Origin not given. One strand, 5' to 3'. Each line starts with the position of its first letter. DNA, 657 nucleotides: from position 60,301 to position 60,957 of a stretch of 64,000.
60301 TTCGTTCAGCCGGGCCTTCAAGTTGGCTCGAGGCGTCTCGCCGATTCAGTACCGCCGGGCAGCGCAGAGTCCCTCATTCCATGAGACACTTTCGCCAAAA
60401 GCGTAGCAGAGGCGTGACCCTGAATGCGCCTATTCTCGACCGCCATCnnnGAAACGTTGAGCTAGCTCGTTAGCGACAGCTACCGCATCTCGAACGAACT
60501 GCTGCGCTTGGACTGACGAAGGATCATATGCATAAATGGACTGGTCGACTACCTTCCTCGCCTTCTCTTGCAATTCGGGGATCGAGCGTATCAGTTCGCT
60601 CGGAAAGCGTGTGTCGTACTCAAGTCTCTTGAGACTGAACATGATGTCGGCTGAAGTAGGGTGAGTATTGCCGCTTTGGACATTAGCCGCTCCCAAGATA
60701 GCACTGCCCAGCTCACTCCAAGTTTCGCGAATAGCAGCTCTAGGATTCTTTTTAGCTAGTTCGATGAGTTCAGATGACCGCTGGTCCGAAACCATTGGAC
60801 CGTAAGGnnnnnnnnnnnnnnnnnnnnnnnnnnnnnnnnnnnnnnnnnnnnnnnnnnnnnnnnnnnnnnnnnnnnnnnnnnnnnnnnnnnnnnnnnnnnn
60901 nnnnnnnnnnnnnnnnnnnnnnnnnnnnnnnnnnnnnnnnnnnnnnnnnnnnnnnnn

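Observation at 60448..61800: Integrase-adjacent three-domain TIR protein with none of the known TIR-system partners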

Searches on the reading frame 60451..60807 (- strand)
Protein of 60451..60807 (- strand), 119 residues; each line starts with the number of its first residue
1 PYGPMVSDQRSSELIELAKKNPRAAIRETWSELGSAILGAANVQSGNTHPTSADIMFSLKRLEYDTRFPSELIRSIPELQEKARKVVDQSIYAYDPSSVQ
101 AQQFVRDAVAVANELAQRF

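Call 22: search_protein_families(library=pfam, proteins=[window:60451-60807:-], max_evalue=10)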
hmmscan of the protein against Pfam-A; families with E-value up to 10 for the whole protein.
seq(119 aa): 1 family
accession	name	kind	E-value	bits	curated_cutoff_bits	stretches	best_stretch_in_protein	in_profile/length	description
PF06097.16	DUF945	-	0.12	11.9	26.8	1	5-98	319-408/460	Bacterial protein of unknown function (DUF945)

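Call 25: find_homologous_proteins(query=window:60451-60798:-, max_evalue=0.01)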
Query window:60451-60798:- (116 aa): 5 proteins with E <= 0.01 among 64 candidates.
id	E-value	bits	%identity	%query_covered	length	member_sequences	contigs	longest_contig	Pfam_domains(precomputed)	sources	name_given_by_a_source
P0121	1.1e-56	207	87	100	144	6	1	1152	-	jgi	jgi:hypothetical protein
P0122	4.9e-56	205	86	100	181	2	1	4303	-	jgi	jgi:hypothetical protein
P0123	3.9e-38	148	68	100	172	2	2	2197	-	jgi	jgi:hypothetical protein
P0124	4.6e-35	138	65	98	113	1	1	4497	-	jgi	jgi:hypothetical protein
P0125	1.3e-14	72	77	45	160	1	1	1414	-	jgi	jgi:hypothetical protein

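Call 95: find_encoding_contigs(protein=P0122, flank=6000, max_places=3)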
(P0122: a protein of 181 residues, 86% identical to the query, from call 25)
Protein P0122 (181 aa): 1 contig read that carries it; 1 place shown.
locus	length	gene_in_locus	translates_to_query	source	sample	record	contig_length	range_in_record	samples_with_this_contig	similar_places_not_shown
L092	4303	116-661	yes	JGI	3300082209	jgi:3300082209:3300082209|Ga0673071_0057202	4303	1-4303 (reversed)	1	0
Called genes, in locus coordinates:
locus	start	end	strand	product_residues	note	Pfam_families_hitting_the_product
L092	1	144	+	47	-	?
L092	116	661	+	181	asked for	-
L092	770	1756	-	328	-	-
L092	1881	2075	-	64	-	-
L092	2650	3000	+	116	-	-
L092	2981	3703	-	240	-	PF13563:2_5_RNA_ligase2 (weak)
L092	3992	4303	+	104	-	?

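Call 96: find_encoding_contigs(protein=P0123, flank=6000, max_places=3)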
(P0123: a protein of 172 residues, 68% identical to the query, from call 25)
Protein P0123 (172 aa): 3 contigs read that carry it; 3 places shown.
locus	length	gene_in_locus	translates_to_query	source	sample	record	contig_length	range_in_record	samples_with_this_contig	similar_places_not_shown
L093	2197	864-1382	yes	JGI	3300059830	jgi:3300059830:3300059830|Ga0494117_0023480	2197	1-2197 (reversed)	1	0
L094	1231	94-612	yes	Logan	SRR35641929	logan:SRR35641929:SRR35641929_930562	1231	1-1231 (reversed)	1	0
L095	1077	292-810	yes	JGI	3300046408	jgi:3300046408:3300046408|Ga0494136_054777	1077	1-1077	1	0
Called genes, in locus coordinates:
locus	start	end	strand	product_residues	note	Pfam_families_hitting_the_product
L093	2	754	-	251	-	?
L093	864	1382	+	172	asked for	-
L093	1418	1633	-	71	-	PF00561:Abhydrolase_1 (weak)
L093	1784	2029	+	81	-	-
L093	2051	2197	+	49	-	?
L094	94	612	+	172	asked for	-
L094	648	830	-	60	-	-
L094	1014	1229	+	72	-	?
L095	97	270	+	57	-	-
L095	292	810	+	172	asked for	-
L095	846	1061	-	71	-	PF00561:Abhydrolase_1 (faint)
